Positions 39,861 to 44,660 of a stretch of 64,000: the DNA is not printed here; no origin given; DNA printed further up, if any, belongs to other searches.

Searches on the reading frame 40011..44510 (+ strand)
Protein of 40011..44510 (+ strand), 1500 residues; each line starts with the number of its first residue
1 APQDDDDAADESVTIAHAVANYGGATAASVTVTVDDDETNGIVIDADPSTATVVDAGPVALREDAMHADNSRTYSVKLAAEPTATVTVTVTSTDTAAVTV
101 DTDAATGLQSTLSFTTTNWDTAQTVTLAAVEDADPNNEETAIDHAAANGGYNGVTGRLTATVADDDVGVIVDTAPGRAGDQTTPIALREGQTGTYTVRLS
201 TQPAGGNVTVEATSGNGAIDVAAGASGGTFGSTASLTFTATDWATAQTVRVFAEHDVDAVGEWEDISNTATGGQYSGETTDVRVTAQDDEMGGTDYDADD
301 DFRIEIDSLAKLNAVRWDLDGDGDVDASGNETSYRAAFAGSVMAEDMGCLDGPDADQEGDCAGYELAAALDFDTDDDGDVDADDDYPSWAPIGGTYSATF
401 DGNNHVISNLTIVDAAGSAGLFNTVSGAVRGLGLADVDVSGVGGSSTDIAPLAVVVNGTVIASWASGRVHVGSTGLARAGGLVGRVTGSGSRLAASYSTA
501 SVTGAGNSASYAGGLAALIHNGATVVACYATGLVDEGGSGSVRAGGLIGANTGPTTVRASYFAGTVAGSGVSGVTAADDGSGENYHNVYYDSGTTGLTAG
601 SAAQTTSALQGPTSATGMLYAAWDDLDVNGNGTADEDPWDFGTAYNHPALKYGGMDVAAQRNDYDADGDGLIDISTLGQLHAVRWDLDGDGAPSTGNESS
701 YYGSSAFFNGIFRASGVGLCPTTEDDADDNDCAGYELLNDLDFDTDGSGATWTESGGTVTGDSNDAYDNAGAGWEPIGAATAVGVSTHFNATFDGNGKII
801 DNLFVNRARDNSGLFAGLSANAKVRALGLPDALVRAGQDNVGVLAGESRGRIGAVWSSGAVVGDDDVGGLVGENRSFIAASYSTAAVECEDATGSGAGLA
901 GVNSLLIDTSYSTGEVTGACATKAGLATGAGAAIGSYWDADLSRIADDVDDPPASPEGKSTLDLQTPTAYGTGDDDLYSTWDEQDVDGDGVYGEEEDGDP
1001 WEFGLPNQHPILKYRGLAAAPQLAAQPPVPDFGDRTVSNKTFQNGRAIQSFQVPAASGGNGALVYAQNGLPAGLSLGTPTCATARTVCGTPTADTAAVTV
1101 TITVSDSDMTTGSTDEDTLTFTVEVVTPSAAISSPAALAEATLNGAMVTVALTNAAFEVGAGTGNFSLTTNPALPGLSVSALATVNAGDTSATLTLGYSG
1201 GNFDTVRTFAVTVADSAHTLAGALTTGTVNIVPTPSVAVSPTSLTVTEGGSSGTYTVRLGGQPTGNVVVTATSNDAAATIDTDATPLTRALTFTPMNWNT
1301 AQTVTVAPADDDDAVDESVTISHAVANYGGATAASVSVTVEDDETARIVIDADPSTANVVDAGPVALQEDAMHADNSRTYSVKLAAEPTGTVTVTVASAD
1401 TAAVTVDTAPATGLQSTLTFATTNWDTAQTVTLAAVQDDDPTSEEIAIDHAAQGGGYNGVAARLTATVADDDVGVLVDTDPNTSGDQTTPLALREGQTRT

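Call 28: search_protein_families(library=pfam, proteins=[window:40011-44510:+], max_evalue=0.001)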
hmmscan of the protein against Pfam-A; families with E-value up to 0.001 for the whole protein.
window:40011-44510:+ (1500 aa): 1 family
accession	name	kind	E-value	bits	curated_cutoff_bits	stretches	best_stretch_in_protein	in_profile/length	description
PF06030.18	WxLIP_PGBD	-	4.8e-05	23.8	27.3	0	28-102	29-104/121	WxL Interacting Protein, peptidoglycan binding domain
